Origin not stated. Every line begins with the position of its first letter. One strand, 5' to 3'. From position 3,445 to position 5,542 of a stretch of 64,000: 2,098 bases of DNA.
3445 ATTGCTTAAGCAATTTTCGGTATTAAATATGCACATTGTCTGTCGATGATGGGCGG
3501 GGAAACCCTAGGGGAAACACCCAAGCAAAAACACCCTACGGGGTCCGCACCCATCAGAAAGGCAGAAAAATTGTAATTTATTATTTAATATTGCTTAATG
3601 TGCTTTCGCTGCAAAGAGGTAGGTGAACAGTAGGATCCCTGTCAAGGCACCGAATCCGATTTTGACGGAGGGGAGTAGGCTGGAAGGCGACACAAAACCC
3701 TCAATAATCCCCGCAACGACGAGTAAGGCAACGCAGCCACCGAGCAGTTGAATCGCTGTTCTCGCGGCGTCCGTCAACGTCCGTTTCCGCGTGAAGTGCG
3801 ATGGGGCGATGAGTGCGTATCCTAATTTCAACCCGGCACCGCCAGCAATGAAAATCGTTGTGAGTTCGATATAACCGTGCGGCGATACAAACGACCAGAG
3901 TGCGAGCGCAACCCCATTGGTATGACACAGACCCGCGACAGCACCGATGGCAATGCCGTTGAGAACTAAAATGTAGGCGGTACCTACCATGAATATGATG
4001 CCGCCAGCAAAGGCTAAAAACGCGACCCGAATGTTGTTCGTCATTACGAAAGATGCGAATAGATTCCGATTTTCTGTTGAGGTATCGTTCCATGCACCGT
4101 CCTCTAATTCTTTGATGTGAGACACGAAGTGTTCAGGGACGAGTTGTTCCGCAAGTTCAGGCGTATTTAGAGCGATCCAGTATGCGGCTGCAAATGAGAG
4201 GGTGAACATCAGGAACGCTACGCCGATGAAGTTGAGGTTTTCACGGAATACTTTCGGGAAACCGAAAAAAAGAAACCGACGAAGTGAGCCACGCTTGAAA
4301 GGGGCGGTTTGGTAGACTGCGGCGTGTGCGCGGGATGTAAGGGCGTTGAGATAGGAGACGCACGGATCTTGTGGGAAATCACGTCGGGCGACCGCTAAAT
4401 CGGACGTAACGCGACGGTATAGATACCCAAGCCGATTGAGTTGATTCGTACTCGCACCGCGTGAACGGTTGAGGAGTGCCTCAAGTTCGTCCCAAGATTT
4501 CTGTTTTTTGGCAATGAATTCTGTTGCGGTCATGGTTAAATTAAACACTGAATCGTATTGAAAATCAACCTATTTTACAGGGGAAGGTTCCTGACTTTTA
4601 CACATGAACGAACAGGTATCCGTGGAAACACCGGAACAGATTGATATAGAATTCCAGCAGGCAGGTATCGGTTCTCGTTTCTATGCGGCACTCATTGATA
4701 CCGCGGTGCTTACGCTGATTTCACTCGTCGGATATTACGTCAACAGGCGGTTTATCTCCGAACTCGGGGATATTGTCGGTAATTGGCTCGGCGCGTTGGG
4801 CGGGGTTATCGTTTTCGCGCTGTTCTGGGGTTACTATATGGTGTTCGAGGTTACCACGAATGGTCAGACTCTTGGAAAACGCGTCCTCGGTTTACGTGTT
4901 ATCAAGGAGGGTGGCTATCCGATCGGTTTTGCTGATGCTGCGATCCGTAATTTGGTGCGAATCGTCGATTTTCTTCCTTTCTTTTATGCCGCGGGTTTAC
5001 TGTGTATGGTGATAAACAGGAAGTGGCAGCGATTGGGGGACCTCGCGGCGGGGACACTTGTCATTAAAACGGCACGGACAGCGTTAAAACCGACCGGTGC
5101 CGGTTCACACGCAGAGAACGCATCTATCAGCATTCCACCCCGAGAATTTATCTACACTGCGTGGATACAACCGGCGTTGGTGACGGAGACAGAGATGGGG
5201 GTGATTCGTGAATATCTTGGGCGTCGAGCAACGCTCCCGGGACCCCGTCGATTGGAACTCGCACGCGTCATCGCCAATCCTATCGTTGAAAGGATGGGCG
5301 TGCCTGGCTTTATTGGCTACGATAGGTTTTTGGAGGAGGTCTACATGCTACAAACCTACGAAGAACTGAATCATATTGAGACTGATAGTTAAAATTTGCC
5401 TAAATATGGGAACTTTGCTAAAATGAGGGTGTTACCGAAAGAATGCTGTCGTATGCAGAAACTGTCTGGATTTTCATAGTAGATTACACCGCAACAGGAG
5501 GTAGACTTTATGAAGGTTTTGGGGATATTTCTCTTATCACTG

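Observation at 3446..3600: MITE-like element with 9-bp terminal inverted repeats, two copies, one carrying an insert shared with a third locus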

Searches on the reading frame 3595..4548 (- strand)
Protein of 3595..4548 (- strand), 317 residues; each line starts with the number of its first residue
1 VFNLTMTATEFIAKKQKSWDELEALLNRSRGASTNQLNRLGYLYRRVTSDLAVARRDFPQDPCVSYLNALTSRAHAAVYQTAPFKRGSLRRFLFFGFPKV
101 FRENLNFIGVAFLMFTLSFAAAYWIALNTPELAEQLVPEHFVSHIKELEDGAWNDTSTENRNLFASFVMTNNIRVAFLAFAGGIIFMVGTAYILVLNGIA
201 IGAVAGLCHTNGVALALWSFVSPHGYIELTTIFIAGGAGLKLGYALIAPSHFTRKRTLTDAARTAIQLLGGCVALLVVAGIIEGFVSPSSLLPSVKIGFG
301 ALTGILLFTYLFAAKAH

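Call 16: search_protein_families(library=pfam, proteins=[window:3595-4548:-])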
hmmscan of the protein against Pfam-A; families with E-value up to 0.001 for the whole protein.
window:3595-4548:- (317 aa): 1 family
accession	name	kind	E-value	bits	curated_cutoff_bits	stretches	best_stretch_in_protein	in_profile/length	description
PF01944.22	SpoIIM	-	2e-40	138.8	26.9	1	111-288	1-163/163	Stage II sporulation protein M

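Call 33: find_homologous_proteins(query=window:3595-4548:-, max_evalue=1e-20)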
Query window:3595-4548:- (317 aa): 2447 proteins with E <= 1e-20 among 8000 candidates; the best 120 are listed.
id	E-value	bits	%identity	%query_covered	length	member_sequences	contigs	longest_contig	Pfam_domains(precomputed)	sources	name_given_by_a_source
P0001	9.8e-182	621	91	98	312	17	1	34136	PF01944.23,PF28475.1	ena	-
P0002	1.3e-180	618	90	98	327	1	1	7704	PF01944.23,PF28475.1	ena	-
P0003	1.8e-180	617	90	98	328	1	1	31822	PF01944.23,PF28475.1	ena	-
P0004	2.2e-180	617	89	98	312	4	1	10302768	PF01944.23,PF28475.1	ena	-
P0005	2.5e-180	617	90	98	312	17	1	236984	PF01944.23,PF28475.1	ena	-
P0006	2.9e-180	616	89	98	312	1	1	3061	PF01944.23,PF28475.1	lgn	-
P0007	3.2e-180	616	90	98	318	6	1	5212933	PF01944.23,PF28475.1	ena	-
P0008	4.5e-180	616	90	98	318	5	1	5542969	PF01944.23,PF28475.1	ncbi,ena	-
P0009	3.8e-179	613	89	98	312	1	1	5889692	PF01944.23,PF28475.1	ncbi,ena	-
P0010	5.5e-179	612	89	98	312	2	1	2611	PF01944.23,PF28475.1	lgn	-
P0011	7.7e-179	612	89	98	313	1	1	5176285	PF01944.23,PF28475.1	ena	-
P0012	9.9e-179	611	89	98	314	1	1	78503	PF01944.23,PF28475.1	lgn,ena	-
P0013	1.6e-178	611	90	98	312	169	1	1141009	PF01944.23,PF28475.1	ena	-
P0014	2.2e-178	610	89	98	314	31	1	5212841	PF01944.23,PF28475.1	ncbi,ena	-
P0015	2.7e-178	610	89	97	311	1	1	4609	PF01944.23,PF28475.1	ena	-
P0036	4.6e-163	560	80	98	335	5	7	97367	PF01944.23,PF28475.1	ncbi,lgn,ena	-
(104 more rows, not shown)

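Call 34: find_encoding_contigs(protein=P0008, flank=10000, max_places=10)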
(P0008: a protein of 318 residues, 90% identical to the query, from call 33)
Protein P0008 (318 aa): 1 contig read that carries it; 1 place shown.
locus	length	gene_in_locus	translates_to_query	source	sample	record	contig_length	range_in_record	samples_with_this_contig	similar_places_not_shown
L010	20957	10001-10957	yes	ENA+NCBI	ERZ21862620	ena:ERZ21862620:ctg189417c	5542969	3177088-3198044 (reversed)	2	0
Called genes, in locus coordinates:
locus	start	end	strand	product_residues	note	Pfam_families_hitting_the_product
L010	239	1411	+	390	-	PF13646:HEAT_2 (faint)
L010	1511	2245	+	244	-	PF05721:PhyH (weak)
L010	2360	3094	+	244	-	PF05721:PhyH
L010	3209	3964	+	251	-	PF05721:PhyH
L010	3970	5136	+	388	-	PF12796:Ank_2, PF00023:Ank (weak), PF13606:Ank_3 (weak), PF12796:Ank_2 (weak), PF13637:Ank_4, PF12796:Ank_2, PF13857:Ank_5 (weak), PF00023:Ank (weak), +1 more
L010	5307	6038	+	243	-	PF02522:Antibiotic_NAT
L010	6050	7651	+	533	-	PF14559:TPR_19, PF00515:TPR_1, PF07719:TPR_2, PF13414:TPR_11, PF13432:TPR_16, PF23914:TPR_CcmH_CycH, PF00515:TPR_1, PF00515:TPR_1, +32 more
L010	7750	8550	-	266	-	PF13385:Laminin_G_3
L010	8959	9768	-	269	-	PF06271:RDD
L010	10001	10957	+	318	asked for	PF28475:DUF8413, PF01944:SpoIIM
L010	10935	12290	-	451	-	PF01882:DUF58, PF13519:VWA_2 (weak)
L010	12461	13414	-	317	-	PF00493:MCM (weak), PF20030:bpMoxR, PF01078:Mg_chelatase (faint), PF00004:AAA (weak), PF07726:AAA_3, PF07728:AAA_5, PF17863:AAA_lid_2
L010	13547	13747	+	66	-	-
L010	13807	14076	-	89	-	PF00543:P-II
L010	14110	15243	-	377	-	PF14258:DUF4350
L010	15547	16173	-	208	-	PF13559:DUF4129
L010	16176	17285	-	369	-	-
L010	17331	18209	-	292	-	PF10110:GPDPase_memb (weak)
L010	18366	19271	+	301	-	PF03279:Lip_A_acyltrans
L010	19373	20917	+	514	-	PF22694:CtpB_N-like (weak), PF00595:PDZ, PF13180:PDZ_2, PF17820:PDZ_6, PF03572:Peptidase_S41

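Call 35: find_encoding_contigs(protein=P0036, flank=10000, max_places=10)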
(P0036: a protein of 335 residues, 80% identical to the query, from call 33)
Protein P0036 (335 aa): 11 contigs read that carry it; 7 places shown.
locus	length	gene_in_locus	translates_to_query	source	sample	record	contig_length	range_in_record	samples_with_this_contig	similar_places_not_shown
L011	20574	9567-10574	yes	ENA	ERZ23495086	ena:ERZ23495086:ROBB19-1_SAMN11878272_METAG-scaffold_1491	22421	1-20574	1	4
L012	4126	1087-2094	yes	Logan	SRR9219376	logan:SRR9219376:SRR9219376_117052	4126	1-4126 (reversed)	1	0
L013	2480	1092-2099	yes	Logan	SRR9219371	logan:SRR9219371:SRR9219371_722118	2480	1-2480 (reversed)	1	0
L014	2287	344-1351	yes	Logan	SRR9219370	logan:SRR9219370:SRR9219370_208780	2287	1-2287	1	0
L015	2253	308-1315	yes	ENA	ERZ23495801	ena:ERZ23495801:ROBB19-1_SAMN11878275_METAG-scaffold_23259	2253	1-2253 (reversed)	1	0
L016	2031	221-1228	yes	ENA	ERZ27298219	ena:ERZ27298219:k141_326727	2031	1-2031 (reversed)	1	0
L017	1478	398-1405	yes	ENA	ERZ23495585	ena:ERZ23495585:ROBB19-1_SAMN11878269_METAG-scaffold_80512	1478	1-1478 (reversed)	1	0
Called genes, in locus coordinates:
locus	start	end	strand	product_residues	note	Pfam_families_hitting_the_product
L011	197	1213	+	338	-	-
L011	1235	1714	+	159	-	-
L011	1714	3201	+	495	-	PF14072:DndB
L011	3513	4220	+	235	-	-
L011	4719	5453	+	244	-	PF05721:PhyH (weak)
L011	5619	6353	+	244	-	PF05721:PhyH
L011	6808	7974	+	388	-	PF12796:Ank_2, PF24521:Ank_KRIT1 (faint), PF13606:Ank_3 (faint), PF13857:Ank_5 (faint), PF00023:Ank (weak), PF12796:Ank_2, PF13637:Ank_4, PF00023:Ank (weak), +1 more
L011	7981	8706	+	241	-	PF02522:Antibiotic_NAT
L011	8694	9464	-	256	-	PF06271:RDD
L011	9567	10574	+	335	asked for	PF28475:DUF8413, PF01944:SpoIIM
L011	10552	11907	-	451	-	PF01882:DUF58, PF13519:VWA_2 (weak)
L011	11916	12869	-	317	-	PF00493:MCM (weak), PF20030:bpMoxR, PF01078:Mg_chelatase (faint), PF00004:AAA (weak), PF07726:AAA_3, PF07728:AAA_5, PF17863:AAA_lid_2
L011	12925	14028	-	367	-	PF14258:DUF4350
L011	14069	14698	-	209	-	PF13559:DUF4129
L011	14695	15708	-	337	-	-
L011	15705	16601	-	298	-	PF10110:GPDPase_memb (weak)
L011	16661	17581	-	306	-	-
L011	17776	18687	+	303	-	PF03279:Lip_A_acyltrans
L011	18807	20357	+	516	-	PF22694:CtpB_N-like (weak), PF00595:PDZ (weak), PF13180:PDZ_2, PF17820:PDZ_6, PF03572:Peptidase_S41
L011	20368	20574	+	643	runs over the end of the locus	PF20581:DUF6785, PF20580:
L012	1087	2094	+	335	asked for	PF28475:DUF8413, PF01944:SpoIIM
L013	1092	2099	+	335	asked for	PF28475:DUF8413, PF01944:SpoIIM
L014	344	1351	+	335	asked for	PF28475:DUF8413, PF01944:SpoIIM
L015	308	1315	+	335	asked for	PF28475:DUF8413, PF01944:SpoIIM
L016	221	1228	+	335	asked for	PF28475:DUF8413, PF01944:SpoIIM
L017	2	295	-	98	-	?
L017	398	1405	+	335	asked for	PF28475:DUF8413, PF01944:SpoIIM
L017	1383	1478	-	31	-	?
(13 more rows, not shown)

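Call 55: find_encoding_contigs(protein=P0001, flank=10000, max_places=10)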
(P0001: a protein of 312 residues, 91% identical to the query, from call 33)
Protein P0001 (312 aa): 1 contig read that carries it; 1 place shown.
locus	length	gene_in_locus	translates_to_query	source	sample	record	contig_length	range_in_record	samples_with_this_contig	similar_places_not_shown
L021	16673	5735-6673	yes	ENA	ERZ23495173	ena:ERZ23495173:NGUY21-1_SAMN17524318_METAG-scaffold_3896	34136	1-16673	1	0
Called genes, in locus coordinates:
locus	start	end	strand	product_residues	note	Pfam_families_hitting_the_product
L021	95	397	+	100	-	-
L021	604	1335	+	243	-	PF02522:Antibiotic_NAT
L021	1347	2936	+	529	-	PF14559:TPR_19, PF00515:TPR_1, PF07719:TPR_2, PF13414:TPR_11, PF13432:TPR_16, PF00515:TPR_1, PF23914:TPR_CcmH_CycH, PF13432:TPR_16, +30 more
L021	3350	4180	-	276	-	PF13385:Laminin_G_3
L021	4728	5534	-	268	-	PF06271:RDD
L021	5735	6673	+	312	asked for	PF28475:DUF8413, PF01944:SpoIIM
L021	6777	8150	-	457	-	-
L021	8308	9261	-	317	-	PF00493:MCM (weak), PF20030:bpMoxR, PF01078:Mg_chelatase (faint), PF00004:AAA (weak), PF07726:AAA_3, PF07728:AAA_5, PF17863:AAA_lid_2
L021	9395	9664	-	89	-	PF00543:P-II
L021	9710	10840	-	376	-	PF14258:DUF4350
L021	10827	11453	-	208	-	PF13559:DUF4129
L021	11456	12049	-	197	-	-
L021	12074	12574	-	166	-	-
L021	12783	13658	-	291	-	PF10110:GPDPase_memb (weak)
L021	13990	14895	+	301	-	PF03279:Lip_A_acyltrans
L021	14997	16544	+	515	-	PF00595:PDZ, PF13180:PDZ_2, PF17820:PDZ_6, PF03572:Peptidase_S41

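Call 79: find_encoding_contigs(protein=P0013, flank=10000, max_places=10)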
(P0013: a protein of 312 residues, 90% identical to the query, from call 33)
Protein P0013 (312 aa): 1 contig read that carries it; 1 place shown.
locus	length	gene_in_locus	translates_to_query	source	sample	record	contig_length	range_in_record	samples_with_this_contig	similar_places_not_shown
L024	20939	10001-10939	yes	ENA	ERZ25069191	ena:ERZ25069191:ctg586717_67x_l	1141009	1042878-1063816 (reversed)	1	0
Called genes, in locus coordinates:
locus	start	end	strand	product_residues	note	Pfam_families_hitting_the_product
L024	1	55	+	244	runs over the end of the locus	PF05721:PhyH (weak)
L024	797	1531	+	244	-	PF05721:PhyH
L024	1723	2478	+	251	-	PF05721:PhyH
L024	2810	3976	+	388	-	PF12796:Ank_2 (weak), PF24521:Ank_KRIT1 (faint), PF00023:Ank (faint), PF13606:Ank_3 (faint), PF13857:Ank_5 (faint), PF12796:Ank_2, PF13637:Ank_4 (weak)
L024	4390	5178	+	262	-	PF02522:Antibiotic_NAT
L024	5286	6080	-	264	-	PF13385:Laminin_G_3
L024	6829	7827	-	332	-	PF25231:DUF7847 (faint)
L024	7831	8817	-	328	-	-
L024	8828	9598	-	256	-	PF06271:RDD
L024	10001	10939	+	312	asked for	PF28475:DUF8413, PF01944:SpoIIM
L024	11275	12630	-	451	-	PF01882:DUF58, PF13519:VWA_2 (weak)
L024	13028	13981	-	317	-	PF00493:MCM (weak), PF20030:bpMoxR, PF01078:Mg_chelatase (faint), PF00004:AAA (weak), PF07726:AAA_3, PF07728:AAA_5, PF17863:AAA_lid_2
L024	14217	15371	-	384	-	PF14258:DUF4350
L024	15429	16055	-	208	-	PF13559:DUF4129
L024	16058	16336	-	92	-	-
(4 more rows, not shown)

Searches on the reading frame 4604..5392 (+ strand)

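Call 16: search_protein_families(library=pfam, proteins=[window:4604-5392:+])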
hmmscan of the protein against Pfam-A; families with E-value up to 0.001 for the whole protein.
window:4604-5392:+ (262 aa): 1 family
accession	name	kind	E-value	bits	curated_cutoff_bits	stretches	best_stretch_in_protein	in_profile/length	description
PF06271.18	RDD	-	1.7e-23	83.8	24.1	1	20-150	2-137/137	RDD family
